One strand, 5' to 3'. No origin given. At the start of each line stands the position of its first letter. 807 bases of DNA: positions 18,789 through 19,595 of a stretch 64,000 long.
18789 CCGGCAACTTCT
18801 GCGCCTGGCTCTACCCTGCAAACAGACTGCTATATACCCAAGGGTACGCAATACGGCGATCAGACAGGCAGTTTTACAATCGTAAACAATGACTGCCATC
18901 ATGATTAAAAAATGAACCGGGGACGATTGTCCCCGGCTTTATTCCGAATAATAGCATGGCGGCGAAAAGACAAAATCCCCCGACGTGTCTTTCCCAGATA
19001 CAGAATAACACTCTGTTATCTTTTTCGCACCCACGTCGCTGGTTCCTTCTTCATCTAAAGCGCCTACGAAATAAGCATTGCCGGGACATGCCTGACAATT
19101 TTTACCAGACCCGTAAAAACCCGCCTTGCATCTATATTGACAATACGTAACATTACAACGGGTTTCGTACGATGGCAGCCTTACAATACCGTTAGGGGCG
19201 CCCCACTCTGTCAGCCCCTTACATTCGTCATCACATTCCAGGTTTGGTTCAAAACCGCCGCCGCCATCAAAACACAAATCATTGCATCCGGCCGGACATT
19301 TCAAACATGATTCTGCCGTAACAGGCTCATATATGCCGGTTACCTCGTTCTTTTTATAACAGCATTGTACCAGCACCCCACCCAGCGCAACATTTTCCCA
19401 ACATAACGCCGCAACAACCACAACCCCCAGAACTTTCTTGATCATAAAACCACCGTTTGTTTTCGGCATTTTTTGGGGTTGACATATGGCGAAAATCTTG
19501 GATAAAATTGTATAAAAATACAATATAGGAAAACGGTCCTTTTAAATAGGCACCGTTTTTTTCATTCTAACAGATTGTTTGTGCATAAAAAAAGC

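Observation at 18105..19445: Paralogous family of secreted cysteine-rich proteins with a eukaryote-like CxxCPxGxY / CYIP…TGxF…C C-terminal module (four loci)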

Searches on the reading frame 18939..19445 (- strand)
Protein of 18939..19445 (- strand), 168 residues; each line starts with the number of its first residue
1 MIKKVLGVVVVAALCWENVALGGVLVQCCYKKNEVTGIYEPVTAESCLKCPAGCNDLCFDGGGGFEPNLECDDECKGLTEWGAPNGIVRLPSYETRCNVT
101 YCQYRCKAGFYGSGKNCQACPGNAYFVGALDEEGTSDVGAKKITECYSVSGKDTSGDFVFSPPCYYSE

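Call 4: search_protein_families(library=pfam, proteins=[window:18939-19445:-], max_evalue=10)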
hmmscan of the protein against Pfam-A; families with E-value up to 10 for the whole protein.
window:18939-19445:- (168 aa): 0 families

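Call 22: search_protein_families(library=pfam, alignment_id=A3, max_evalue=1)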
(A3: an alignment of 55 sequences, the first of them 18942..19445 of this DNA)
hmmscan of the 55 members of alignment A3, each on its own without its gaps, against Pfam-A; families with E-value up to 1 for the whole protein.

A. member 1, window:18942-19445:- (168 aa): 0 families

B. families by the number of members that match (of 55 scanned): 18 families
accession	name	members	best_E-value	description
PF07699.19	Ephrin_rec_like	4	6.9e-05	Tyrosine-protein kinase ephrin type A/B receptor-like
PF12946.13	EGF_MSP1_1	4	0.026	MSP1 EGF domain 1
PF03302.18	VSP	2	1.1e-06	Giardia variant-specific surface protein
PF12947.13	EGF_3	1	0.032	EGF domain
PF09402.16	MSC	1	0.044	Man1-Src1p-C-terminal domain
PF11811.13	DUF3331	1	0.054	Domain of unknown function (DUF3331)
PF00988.28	CPSase_sm_chain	1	0.064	Carbamoyl-phosphate synthase small chain, CPSase domain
PF00008.33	EGF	1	0.067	EGF-like domain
PF22425.1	ORF126-like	1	0.07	Hypothetical protein ORF126-like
PF24078.1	Beta-sol_PIC_HAP1_IgA0_2nd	1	0.099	PIC/HAP1/IgA0 second beta-solenoid repeat region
PF07740.17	Toxin_12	1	0.12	Ion channel inhibitory toxin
PF08821.16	CGGC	1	0.13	CGGC domain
PF00066.22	Notch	1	0.16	LNR domain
PF06247.17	Plasmod_Pvs28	1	0.17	Pvs28 EGF domain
PF09083.16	DUF1923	1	0.18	Domain of unknown function (DUF1923)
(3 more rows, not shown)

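Call 28: search_protein_families(library=ncbifam, proteins=[window:18939-19445:-], max_evalue=1)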
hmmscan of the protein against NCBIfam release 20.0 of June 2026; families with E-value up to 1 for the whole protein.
window:18939-19445:- (168 aa): 0 families

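Call 33: predict_structure(alignment_id=A3)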
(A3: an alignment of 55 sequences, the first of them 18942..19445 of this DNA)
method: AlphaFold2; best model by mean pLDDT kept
length: 168 residues; sequences in the alignment: 55
mean_pLDDT: 75.3   pTM: 0.54
mean pLDDT of the five models: 75.3, 73.0, 72.6, 71.3, 70.8
residues with pLDDT >= 90: 47; 70-90: 55; 50-70: 57; < 50: 9
segments of 3 or more residues with pLDDT < 50: 58-63
pLDDT, mean of each block of 10 residues (from residue 1): 56 60 59 80 63 53 59 89 82 92 95 96 67 89 91 72 80
secondary structure, 60 per line:
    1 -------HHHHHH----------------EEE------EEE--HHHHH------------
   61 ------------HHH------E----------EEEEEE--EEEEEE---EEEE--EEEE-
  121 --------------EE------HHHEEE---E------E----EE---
elements in order: H8-13 E30-32 E39-41 H44-48 E93-98 E101-106 E110-113 E116-119 E146-148

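Call 35: fold_search(model_id=the predicted structure, library=pdb)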
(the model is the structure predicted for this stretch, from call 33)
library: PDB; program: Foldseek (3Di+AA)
matches with E <= 10: 35; with E <= 0.001: 0
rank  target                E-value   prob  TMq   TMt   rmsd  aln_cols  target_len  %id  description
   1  6okn_R                2.8e-01  0.54  0.23  0.38   6.6        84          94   20  OX40R (TNFRSF4) bound to Fab 1A7 (released 2019-07-10)
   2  6okn_E                3.9e-01  0.54  0.23  0.41   4.8        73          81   18  OX40R (TNFRSF4) bound to Fab 1A7 (released 2019-07-10)
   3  8trt_D                5.2e-01  0.20  0.18  0.23   8.6        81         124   16  Structure of the EphA2 CRD bound to FabS1CE_C1, monoclinic form (released 2023-11-22)
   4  8tv1_C                6.3e-01  0.16  0.19  0.12   8.1        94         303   14  Structure of the EphA2 LBDCRD bound to FabS1C_L1 (released 2024-06-26)
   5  2hev_R                9.6e-01  0.44  0.24  0.28   3.0        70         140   18  Crystal structure of the complex between OX40L and OX40 (released 2006-08-29)
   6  8trt_E                1.1e+00  0.14  0.16  0.20   6.7        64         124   20  Structure of the EphA2 CRD bound to FabS1CE_C1, monoclinic form (released 2023-11-22)
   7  2x10                  1.2e+00  0.18  0.17  0.07   5.9        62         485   18  Crystal structure of the complete EphA2 ectodomain (released 2010-03-16)
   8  2hey_R                1.2e+00  0.23  0.25  0.29   6.3        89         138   19  Crystal structure of murine OX40L bound to human OX40 (released 2006-08-29)
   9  8trs_D                1.6e+00  0.07  0.16  0.19   8.9        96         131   18  Structure of the EphA2 CRD bound to FabS1CE_C1, trigonal form (released 2023-11-22)
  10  2hey_T                2.0e+00  0.30  0.24  0.29   2.8        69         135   16  Crystal structure of murine OX40L bound to human OX40 (released 2006-08-29)
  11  8trv_B                2.3e+00  0.08  0.15  0.10   6.5        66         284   17  Structure of the EphA2 LBDCRD bound to FabS1C_C1 (released 2024-07-17)
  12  6a3w_C                2.6e+00  0.07  0.18  0.21   8.4        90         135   17  Complex structure of 4-1BB and utomilumab (released 2018-10-10)
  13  1gl4_A                2.7e+00  0.35  0.16  0.10   0.9        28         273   36  Nidogen-1 G2/Perlecan IG3 Complex (released 2001-11-28)
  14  8tv5_F                3.5e+00  0.09  0.16  0.10   6.0        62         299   18  Structure of the EphA2 LBDCRD bound to FabS1CE_L1 in a 2:1 (EphA2 to Fab) ratio (released 2024-09-11)
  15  8jx8_B                3.5e+00  0.01  0.10  0.03  16.2       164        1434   12  rat megalin head (released 2024-06-19)
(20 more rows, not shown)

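Call 71: find_encoding_contigs(protein=window:18939-19445:-, flank=1500, max_places=10)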
Protein window:18939-19445:- (168 aa): 20 contigs read that carry it; 10 places shown.
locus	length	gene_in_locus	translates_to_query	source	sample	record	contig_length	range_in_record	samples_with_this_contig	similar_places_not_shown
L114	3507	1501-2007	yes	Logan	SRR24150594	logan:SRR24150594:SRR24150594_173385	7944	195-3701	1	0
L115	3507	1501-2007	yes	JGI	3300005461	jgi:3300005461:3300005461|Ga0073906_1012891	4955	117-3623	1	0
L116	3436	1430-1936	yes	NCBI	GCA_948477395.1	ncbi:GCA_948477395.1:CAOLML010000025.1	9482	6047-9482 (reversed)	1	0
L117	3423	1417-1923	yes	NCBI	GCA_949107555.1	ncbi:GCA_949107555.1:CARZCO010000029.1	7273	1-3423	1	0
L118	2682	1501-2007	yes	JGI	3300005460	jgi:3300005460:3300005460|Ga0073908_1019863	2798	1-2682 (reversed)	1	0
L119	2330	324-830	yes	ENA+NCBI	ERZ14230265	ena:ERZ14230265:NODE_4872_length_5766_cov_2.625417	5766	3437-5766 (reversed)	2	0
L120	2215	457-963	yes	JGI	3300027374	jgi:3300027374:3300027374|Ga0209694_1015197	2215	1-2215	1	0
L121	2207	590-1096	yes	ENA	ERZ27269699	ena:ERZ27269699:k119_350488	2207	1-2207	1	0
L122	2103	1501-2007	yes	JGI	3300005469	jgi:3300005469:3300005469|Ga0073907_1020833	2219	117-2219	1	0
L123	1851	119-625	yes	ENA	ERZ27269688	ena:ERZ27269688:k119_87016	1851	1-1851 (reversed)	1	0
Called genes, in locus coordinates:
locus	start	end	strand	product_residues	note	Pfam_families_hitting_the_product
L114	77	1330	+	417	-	PF00109:ketoacyl-synt, PF00108:Thiolase_N (faint), PF02801:Ketoacyl-synt_C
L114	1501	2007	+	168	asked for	-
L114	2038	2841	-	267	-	-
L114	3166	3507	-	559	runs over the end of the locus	PF00501:AMP-binding, PF13193:AMP-binding_C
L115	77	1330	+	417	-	PF00109:ketoacyl-synt, PF00108:Thiolase_N (faint), PF02801:Ketoacyl-synt_C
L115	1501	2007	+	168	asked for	-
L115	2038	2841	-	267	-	-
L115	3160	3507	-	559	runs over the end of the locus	PF00501:AMP-binding, PF13193:AMP-binding_C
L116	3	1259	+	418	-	?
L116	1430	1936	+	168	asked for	-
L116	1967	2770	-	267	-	-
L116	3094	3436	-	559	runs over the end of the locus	PF00501:AMP-binding, PF13193:AMP-binding_C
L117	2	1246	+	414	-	?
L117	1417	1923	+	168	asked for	-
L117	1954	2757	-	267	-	-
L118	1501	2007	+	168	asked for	-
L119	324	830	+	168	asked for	-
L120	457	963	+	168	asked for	-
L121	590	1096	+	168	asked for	-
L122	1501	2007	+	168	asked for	-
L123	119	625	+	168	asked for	-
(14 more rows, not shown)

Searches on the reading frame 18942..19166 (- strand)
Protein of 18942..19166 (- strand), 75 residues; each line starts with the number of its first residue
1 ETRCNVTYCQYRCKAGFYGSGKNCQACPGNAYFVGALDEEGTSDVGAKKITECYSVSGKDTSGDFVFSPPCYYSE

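Call 89: predict_structure(alignment_id=A6)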
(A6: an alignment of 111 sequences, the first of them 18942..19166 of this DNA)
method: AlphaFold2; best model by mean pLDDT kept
length: 75 residues; sequences in the alignment: 111
mean_pLDDT: 83.2   pTM: 0.67
mean pLDDT of the five models: 83.2, 80.8, 79.0, 75.2, 69.7
residues with pLDDT >= 90: 26; 70-90: 38; 50-70: 10; < 50: 1
segments of 3 or more residues with pLDDT < 50: none
pLDDT, mean of each block of 10 residues (from residue 1): 84 93 87 57 93 86 83 81
secondary structure, 60 per line:
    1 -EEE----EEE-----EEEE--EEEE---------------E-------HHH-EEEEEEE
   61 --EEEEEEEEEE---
elements in order: E2-4 E9-11 E17-20 E23-26 E54-60 E63-72

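Call 91: fold_search(model_id=the predicted structure, library=pdb)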
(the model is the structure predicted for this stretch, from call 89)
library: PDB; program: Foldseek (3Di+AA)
matches with E <= 10: 82; with E <= 0.001: 0
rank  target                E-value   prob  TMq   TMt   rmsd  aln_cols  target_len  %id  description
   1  7m3f_B                1.0e+00  0.28  0.36  0.05   6.4        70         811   16  Asymmetric Activation of the Calcium Sensing Receptor Homodimer (released 2021-06-30)
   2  8trs_D                1.4e+00  0.20  0.34  0.22  10.0        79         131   20  Structure of the EphA2 CRD bound to FabS1CE_C1, trigonal form (released 2023-11-22)
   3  8wpg_A                1.7e+00  0.20  0.37  0.05   6.2        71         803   13  Human calcium-sensing receptor bound with cinacalcet in detergent (released 2023-11-22)
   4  8szh_B                1.7e+00  0.16  0.35  0.05   6.8        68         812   13  Cryo-EM structure of cinacalcet-bound human calcium-sensing receptor CaSR-Gi complex in lipid nanodiscs (released 2024-02-07)
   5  6pe9_G                1.8e+00  0.33  0.40  0.28   4.6        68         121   13  Crystal Structure of CD40 complexed to FAB516 (released 2019-08-14)
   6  8trt_D                1.8e+00  0.13  0.32  0.22  10.2        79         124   19  Structure of the EphA2 CRD bound to FabS1CE_C1, monoclinic form (released 2023-11-22)
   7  2hey_T                1.8e+00  0.06  0.23  0.15  10.8       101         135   18  Crystal structure of murine OX40L bound to human OX40 (released 2006-08-29)
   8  8yx9_K                1.9e+00  0.28  0.38  0.23   5.0        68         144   13  CD40 in complex with Dacetuzumab Fab (released 2024-05-08)
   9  7m3g_A                1.9e+00  0.15  0.34  0.05   6.9        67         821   16  Asymmetric Activation of the Calcium Sensing Receptor Homodimer (released 2021-06-30)
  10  8szg_B                2.2e+00  0.15  0.35  0.05   6.3        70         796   16  Cryo-EM structure of cinacalcet-bound human calcium-sensing receptor CaSR-Gq complex in lipid nanodiscs (released 2024-02-07)
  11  4rsu_E                2.3e+00  0.23  0.38  0.30   5.8        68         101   13  Crystal structure of the light and hvem complex (released 2015-02-04)
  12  9avl_Q                2.3e+00  0.14  0.38  0.05   7.0        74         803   16  Structure of human calcium-sensing receptor in complex with Gi3 protein in nanodiscs (released 2024-04-17)
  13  8szi_B                2.4e+00  0.13  0.36  0.05   7.0        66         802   15  Cryo-EM structure of PAM-free human calcium-sensing receptor CaSR-Gi complex in lipid nanodiscs (released 2024-02-07)
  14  5ihl_A                2.7e+00  0.21  0.39  0.20   4.8        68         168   15  STRUCTURE OF THE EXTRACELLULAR DOMAIN OF THE CD40 IN COMPLEX WITH 3H56-5 DAB (released 2016-06-01)
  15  7kp7_D                2.9e+00  0.21  0.39  0.25   5.1        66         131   14  asymmetric mTNF-alpha hTNFR1 complex (released 2021-01-13)
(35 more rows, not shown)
